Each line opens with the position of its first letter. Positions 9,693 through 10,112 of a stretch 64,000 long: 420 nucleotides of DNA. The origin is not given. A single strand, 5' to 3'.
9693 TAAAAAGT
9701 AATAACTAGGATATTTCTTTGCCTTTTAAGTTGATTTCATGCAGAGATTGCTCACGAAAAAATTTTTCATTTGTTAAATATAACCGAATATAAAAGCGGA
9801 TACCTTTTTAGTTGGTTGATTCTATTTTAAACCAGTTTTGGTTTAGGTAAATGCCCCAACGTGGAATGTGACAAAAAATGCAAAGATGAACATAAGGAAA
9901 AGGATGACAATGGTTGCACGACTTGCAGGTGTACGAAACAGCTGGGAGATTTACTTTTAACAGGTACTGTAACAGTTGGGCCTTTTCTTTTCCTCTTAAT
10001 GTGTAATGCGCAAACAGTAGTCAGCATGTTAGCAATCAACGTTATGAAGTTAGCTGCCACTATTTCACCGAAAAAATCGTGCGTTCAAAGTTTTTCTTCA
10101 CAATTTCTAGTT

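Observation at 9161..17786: Mosaic secreted metalloprotease: antistasin-like domain + astacin catalytic domain + 3 kringles interleaved with 3 TSP1 repeats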

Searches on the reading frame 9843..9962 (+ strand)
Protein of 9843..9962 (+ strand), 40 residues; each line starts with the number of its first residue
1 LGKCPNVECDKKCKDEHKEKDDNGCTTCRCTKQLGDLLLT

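Call 10: search_protein_families(library=pfam, proteins=[window:9843-9962:+], max_evalue=10)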
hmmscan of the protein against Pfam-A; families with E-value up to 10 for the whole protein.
seq(40 aa): 1 family
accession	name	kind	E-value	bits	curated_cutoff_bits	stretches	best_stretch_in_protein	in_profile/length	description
PF02822.19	Antistasin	-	0.00022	22.1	21.2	1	4-30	1-26/26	Antistasin family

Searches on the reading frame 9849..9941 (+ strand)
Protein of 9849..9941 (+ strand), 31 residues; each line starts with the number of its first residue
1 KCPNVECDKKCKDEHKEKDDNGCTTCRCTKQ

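Call 80: search_solved_structures(query=A5, max_evalue=10, show_alignments=4)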
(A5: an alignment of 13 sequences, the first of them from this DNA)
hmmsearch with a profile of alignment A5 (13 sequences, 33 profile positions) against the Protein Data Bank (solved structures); distinct sequences matched with E-value up to 10: 5.
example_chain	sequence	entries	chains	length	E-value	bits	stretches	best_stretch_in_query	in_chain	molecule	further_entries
2lt8_A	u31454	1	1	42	0.011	19.1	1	2-17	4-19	eurocin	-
1gl0_I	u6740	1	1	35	0.4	14.1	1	10-33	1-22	PROTEASE INHIBITOR LCMI I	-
2ru0_A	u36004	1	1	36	0.91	13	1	2-19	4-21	Arthropod defensin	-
2kp0_A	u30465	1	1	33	1.1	12.7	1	2-32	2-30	nasonin-1M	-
2koz_A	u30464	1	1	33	1.9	11.9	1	2-32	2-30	nasonin-1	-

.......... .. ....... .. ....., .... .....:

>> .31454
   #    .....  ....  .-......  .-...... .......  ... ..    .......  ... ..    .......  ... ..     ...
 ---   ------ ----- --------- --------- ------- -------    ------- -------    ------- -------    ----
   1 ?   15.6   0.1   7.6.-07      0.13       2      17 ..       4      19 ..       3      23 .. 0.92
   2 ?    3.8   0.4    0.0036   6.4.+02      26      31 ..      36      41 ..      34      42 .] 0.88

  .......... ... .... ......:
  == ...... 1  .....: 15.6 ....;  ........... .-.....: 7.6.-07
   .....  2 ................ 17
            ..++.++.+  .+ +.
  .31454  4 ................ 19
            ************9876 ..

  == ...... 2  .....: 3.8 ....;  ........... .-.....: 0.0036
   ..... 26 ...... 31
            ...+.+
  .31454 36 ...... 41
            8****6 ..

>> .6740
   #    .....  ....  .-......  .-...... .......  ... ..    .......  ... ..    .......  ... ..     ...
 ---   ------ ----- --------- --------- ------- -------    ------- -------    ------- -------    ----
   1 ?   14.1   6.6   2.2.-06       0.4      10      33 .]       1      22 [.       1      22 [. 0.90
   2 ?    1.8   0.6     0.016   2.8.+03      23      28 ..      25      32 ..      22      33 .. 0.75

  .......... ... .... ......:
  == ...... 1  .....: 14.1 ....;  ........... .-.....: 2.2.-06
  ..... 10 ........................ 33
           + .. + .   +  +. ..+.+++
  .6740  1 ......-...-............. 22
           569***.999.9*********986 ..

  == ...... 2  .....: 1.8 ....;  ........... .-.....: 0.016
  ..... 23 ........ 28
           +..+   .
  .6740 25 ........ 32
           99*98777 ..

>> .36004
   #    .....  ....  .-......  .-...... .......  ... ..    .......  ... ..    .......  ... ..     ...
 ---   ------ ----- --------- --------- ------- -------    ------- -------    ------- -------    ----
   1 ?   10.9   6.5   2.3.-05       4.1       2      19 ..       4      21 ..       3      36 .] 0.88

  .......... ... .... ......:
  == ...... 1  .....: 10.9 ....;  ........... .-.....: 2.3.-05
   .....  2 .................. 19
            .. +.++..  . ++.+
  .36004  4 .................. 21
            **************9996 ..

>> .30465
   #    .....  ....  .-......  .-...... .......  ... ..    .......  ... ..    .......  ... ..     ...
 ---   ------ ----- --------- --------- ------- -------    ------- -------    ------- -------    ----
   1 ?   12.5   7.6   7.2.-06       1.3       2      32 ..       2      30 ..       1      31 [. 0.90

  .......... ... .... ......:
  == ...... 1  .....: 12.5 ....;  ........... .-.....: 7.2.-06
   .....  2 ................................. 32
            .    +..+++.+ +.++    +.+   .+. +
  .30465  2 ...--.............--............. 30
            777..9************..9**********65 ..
